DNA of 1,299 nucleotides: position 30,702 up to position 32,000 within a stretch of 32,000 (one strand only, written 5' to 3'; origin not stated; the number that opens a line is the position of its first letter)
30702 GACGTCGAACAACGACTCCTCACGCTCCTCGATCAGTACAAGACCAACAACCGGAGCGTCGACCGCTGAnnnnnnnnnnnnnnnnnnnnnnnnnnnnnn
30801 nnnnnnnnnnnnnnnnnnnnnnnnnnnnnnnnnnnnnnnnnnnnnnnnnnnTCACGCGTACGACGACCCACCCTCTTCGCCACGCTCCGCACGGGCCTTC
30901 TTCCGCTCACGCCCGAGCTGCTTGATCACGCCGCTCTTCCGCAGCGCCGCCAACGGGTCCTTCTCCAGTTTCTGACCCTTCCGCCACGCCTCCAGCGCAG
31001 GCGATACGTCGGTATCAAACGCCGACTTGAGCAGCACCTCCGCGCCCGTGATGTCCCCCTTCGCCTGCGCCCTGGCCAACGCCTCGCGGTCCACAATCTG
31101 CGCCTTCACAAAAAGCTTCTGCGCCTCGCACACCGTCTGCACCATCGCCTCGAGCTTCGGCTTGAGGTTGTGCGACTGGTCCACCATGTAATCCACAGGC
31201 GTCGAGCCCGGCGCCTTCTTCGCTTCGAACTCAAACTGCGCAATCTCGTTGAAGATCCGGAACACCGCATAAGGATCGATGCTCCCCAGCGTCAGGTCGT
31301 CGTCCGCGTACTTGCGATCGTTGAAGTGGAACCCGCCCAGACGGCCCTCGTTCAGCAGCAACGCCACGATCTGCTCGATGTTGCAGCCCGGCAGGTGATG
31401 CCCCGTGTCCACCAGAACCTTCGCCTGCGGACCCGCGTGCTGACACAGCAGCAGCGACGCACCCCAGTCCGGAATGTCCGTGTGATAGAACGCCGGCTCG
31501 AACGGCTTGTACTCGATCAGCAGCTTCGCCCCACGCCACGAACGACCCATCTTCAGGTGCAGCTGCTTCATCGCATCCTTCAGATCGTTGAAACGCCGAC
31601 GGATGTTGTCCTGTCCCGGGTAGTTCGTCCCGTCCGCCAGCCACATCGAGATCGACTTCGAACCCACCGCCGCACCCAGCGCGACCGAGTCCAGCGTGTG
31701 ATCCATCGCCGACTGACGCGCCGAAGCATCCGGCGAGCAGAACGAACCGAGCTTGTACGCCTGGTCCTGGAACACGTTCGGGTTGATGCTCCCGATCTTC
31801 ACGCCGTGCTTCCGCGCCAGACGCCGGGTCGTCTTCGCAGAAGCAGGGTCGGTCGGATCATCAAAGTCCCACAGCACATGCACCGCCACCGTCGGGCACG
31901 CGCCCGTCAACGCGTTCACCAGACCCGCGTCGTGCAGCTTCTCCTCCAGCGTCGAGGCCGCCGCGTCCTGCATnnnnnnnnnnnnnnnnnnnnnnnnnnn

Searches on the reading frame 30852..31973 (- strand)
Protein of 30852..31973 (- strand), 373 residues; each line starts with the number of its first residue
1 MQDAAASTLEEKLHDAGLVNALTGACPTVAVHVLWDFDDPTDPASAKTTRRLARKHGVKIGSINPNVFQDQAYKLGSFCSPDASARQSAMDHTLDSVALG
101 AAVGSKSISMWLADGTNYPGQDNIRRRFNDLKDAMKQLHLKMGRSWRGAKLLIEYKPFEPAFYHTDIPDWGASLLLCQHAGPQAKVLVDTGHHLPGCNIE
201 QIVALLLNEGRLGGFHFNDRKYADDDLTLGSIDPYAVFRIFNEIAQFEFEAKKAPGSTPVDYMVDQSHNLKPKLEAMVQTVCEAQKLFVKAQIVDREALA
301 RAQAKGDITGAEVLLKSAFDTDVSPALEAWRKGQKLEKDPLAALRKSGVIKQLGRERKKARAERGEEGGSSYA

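Call 48: search_protein_families(library=pfam, proteins=[window:30852-31973:-], max_evalue=0.01)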
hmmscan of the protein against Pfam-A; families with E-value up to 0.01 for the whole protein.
window:30852-31973:- (373 aa): 1 family
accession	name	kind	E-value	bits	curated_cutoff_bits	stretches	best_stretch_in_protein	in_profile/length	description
PF01261.30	AP_endonuc_2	-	4.3e-13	50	31.1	1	37-244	21-219/249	Xylose isomerase-like TIM barrel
